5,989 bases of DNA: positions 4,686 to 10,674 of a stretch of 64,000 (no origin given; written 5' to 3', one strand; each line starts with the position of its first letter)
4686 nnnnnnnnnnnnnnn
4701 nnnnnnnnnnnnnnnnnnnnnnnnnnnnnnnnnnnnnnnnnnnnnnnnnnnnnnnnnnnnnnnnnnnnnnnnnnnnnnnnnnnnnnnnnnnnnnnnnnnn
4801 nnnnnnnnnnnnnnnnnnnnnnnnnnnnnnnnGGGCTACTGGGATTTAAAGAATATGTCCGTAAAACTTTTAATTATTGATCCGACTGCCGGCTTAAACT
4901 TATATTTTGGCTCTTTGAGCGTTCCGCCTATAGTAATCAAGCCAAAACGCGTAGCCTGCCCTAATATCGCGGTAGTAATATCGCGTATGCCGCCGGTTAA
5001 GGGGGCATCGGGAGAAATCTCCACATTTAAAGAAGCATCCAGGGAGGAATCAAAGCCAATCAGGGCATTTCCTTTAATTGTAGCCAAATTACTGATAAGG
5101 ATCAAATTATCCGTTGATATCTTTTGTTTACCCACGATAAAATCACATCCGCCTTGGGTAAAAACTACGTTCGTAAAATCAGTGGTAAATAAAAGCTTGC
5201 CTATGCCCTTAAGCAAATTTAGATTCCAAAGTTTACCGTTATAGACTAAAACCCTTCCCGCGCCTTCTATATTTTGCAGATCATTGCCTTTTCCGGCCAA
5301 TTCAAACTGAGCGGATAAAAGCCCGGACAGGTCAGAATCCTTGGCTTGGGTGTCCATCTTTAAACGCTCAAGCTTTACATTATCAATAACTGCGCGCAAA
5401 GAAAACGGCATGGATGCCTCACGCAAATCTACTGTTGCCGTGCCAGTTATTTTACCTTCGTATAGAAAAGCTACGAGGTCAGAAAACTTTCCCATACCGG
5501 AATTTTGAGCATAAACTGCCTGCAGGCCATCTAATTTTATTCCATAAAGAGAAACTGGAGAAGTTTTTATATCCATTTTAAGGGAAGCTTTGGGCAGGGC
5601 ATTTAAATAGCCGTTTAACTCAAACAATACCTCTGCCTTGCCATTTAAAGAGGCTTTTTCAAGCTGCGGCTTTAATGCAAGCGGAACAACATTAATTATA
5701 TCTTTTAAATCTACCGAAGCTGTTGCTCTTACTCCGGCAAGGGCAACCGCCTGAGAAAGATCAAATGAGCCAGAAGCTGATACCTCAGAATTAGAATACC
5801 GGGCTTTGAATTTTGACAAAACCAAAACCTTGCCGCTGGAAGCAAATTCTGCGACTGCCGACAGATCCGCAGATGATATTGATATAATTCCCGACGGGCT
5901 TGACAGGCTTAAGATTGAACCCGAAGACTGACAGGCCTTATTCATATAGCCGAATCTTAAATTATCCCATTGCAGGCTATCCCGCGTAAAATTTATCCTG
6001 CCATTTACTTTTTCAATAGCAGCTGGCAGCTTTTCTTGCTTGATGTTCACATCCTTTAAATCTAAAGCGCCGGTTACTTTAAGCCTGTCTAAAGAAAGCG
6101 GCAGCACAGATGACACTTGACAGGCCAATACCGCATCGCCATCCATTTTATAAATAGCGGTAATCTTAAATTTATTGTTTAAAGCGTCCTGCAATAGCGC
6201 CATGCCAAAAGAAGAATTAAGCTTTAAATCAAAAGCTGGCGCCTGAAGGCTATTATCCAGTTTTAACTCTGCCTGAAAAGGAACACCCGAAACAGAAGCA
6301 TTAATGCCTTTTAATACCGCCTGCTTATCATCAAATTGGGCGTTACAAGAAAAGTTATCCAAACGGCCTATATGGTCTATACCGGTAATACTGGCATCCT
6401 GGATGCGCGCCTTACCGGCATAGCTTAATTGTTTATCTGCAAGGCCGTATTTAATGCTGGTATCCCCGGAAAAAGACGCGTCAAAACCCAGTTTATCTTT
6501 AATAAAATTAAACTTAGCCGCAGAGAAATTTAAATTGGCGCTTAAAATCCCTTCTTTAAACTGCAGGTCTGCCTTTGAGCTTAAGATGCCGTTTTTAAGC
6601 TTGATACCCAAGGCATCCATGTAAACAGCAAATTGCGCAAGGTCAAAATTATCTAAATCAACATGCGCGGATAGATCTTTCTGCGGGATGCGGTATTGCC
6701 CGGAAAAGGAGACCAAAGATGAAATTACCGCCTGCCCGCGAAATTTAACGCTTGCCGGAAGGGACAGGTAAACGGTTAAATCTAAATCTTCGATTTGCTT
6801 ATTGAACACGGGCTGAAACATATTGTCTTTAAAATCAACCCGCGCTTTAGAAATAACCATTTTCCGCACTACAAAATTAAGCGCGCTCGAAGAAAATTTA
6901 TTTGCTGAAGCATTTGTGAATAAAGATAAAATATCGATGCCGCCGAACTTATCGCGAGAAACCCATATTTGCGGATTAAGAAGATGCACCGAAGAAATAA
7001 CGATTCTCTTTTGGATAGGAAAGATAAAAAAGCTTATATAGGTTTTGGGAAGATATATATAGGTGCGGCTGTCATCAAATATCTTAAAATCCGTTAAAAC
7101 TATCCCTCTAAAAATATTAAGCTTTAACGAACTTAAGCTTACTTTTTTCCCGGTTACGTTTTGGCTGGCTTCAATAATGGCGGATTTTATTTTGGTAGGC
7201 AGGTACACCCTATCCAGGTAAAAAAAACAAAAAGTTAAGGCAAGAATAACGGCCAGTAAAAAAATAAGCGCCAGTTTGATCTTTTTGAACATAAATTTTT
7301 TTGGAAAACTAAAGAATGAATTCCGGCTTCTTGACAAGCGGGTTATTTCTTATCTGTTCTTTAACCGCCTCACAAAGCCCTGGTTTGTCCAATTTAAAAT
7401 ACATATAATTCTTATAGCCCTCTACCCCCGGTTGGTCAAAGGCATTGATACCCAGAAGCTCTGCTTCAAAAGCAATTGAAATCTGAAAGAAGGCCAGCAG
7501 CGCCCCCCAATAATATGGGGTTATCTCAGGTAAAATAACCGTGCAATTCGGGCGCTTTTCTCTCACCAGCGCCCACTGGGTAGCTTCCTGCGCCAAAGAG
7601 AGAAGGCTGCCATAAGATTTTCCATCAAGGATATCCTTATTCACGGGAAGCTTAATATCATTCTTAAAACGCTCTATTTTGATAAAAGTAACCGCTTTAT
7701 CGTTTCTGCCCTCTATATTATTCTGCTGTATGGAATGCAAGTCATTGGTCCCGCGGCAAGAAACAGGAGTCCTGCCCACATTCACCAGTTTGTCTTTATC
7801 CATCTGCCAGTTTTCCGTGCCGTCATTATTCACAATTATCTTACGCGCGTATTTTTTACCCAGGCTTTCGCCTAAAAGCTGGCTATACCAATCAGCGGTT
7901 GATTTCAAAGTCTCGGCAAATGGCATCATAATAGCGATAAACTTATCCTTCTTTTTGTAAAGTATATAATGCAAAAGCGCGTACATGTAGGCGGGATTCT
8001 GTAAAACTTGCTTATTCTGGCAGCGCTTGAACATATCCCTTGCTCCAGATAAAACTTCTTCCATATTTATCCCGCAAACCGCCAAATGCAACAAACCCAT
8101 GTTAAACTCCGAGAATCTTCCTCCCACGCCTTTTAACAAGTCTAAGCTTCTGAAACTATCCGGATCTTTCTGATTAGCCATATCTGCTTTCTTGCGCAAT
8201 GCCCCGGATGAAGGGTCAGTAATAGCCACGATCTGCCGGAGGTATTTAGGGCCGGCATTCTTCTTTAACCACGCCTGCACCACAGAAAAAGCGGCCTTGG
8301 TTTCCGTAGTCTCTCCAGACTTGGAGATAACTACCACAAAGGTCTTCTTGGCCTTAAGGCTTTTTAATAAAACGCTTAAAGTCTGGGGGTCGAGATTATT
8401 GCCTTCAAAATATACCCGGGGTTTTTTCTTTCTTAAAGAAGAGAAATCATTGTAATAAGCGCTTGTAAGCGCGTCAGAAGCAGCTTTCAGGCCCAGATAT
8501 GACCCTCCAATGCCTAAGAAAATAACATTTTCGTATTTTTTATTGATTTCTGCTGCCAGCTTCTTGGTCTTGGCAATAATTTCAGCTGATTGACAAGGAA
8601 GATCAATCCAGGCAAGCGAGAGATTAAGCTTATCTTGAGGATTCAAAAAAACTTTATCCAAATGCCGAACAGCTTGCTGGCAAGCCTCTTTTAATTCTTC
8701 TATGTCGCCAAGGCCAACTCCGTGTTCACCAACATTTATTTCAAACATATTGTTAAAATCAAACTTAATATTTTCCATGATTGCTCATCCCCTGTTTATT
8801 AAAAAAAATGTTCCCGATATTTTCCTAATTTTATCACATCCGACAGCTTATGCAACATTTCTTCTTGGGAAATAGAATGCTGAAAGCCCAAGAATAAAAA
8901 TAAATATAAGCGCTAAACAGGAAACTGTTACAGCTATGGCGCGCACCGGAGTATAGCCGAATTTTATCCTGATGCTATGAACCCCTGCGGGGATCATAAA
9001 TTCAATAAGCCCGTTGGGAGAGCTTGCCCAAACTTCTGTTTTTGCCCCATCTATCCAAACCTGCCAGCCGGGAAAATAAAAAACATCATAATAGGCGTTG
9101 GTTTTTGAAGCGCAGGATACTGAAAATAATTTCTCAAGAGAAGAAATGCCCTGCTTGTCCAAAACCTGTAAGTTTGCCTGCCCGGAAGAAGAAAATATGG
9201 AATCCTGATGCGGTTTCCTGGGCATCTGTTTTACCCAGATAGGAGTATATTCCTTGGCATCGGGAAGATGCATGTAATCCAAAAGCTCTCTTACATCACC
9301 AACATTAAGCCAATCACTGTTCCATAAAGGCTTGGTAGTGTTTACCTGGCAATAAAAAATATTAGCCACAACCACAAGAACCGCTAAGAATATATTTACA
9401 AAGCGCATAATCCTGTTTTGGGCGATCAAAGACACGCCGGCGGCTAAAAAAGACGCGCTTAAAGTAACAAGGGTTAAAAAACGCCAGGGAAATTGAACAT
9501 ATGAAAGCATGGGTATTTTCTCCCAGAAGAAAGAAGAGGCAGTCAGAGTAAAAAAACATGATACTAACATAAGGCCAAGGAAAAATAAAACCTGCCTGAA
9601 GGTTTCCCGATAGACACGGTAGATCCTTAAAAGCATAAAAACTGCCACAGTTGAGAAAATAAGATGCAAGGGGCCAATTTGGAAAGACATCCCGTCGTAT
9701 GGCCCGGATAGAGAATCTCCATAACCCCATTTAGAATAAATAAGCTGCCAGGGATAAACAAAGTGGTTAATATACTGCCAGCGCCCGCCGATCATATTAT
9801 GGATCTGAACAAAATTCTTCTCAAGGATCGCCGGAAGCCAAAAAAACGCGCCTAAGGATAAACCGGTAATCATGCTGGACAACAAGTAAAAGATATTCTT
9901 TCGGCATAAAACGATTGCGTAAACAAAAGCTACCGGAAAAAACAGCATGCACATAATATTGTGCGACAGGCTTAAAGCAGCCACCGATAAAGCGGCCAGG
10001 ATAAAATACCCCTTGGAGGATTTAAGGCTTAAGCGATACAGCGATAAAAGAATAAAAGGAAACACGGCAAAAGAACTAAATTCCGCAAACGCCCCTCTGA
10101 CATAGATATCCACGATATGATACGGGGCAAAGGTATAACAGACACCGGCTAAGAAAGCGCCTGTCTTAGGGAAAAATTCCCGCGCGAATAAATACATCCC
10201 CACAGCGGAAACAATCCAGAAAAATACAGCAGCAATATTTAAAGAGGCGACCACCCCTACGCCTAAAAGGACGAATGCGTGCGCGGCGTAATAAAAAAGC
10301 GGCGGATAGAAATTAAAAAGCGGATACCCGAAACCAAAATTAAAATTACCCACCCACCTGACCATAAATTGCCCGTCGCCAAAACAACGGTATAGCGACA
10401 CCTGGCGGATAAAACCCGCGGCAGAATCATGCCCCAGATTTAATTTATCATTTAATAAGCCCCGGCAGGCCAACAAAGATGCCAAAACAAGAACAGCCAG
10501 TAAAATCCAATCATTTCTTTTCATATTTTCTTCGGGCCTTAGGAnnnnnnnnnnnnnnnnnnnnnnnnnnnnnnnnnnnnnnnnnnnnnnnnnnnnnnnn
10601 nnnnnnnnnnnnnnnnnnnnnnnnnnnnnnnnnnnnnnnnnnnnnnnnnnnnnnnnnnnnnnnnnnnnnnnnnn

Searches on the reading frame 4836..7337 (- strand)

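Call 33: search_protein_families(library=pfam, proteins=[window:4836-7337:-], max_evalue=0.00001)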
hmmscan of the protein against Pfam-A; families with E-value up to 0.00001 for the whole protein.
window:4836-7337:- (833 aa): 3 families
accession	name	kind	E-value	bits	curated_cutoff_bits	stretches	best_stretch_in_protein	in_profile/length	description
PF05359.17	DUF748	-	7.3e-20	71.1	50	1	16-262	11-258/1037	Domain of Unknown Function (DUF748)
PF13116.12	YhdP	-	1.5e-11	43.4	46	1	17-278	5-261/1224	YhdP protein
PF05170.20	AsmA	-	1.8e-10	40.7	29.8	1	583-707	438-565/607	AsmA family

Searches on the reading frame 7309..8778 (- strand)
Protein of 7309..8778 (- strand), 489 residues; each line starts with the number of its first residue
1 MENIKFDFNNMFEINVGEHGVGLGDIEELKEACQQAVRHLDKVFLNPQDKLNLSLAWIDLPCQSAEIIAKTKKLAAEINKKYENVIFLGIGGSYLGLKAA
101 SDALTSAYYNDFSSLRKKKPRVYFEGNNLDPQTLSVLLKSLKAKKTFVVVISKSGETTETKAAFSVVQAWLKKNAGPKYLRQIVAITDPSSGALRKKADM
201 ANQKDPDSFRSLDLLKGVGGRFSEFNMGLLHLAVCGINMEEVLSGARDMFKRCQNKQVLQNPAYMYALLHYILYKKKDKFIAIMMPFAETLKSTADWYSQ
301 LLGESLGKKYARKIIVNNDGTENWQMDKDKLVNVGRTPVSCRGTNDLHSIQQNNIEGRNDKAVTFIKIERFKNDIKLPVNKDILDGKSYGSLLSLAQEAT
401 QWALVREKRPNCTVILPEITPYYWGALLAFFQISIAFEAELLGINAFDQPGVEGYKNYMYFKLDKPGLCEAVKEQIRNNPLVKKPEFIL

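Call 33: search_protein_families(library=pfam, proteins=[window:7309-8778:-], max_evalue=0.00001)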
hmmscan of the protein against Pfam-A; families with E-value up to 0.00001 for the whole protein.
window:7309-8778:- (489 aa): 1 family
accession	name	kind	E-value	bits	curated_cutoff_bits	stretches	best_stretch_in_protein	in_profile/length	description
PF00342.24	PGI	-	1.1e-26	94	22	1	78-456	92-459/486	Phosphoglucose isomerase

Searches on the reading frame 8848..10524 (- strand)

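Call 33: search_protein_families(library=pfam, proteins=[window:8848-10524:-], max_evalue=0.00001)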
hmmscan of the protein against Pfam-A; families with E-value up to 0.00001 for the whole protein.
window:8848-10524:- (558 aa): 1 family
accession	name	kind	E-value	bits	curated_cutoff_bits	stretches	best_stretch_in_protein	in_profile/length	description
PF10131.15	PTPS_related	-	6.9e-07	28.5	26.4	1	70-386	1-298/621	6-pyruvoyl-tetrahydropterin synthase related domain; membrane protein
